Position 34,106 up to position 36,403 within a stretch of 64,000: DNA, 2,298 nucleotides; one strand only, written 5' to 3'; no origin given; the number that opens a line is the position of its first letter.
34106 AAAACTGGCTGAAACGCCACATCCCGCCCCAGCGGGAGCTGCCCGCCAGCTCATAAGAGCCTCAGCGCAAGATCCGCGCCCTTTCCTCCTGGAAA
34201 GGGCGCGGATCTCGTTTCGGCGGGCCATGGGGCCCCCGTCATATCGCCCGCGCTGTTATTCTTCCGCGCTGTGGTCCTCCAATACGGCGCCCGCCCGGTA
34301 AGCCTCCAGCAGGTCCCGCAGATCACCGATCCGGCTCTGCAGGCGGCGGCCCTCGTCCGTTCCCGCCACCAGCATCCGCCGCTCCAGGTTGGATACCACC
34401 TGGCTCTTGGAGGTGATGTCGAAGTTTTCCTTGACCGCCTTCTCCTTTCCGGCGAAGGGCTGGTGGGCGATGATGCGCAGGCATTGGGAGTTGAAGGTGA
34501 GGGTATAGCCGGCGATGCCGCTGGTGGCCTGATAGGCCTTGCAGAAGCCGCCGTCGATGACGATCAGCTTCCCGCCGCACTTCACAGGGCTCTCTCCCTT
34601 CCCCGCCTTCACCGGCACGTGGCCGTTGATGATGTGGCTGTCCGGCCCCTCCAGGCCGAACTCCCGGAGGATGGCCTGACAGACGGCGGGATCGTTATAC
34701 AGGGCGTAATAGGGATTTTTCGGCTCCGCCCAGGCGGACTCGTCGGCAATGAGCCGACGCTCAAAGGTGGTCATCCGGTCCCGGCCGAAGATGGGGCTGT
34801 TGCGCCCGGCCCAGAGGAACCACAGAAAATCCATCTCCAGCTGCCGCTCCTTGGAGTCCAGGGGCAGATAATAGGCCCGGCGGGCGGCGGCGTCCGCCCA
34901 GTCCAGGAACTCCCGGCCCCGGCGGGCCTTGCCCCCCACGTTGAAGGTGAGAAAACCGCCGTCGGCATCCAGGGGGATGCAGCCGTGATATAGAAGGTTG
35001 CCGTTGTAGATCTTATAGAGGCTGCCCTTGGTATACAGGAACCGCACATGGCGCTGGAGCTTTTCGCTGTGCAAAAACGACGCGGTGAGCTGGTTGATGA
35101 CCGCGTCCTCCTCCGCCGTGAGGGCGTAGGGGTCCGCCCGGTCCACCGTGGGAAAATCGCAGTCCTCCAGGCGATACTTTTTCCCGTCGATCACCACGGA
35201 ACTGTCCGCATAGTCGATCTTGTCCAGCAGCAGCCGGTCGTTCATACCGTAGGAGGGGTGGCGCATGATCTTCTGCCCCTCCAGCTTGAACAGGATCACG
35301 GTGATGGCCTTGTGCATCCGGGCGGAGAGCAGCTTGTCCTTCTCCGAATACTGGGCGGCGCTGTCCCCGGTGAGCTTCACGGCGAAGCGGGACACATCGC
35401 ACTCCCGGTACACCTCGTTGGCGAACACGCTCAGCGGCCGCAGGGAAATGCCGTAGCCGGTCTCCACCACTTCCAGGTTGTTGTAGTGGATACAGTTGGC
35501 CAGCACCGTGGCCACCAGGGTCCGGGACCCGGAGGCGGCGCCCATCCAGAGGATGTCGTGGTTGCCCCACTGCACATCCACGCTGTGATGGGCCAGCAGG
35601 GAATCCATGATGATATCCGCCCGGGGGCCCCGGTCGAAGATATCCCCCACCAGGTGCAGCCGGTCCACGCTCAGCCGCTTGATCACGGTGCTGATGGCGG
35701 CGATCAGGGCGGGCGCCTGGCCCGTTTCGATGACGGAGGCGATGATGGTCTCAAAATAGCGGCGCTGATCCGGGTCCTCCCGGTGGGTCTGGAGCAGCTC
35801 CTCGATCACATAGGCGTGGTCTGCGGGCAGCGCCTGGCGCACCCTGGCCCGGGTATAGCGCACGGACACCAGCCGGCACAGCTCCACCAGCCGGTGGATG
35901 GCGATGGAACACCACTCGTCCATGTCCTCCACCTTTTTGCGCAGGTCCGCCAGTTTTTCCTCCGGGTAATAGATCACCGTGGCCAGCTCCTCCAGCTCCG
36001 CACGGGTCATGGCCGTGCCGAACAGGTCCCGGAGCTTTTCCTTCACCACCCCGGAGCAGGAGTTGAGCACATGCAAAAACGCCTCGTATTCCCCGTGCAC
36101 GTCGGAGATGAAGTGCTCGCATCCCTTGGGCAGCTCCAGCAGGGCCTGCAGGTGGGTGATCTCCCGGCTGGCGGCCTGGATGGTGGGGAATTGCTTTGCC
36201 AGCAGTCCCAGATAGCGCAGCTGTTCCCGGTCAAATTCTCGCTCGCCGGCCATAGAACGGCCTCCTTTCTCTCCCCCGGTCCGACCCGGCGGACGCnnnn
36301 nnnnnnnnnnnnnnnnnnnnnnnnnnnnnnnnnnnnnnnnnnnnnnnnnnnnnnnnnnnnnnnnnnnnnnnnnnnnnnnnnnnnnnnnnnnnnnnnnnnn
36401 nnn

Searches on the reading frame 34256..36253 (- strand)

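Call 8: search_protein_families(library=pfam, proteins=[window:34256-36253:-])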
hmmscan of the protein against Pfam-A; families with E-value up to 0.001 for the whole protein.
window:34256-36253:- (665 aa): 2 families
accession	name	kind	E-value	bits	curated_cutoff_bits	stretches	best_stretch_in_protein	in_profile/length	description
PF06874.16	FBPase_2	-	1.3e-281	936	27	1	13-653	1-638/639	Firmicute fructose-1,6-bisphosphatase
PF00149.33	Metallophos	-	0.00019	22.3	21.5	0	177-240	12-77/191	Calcineurin-like phosphoesterase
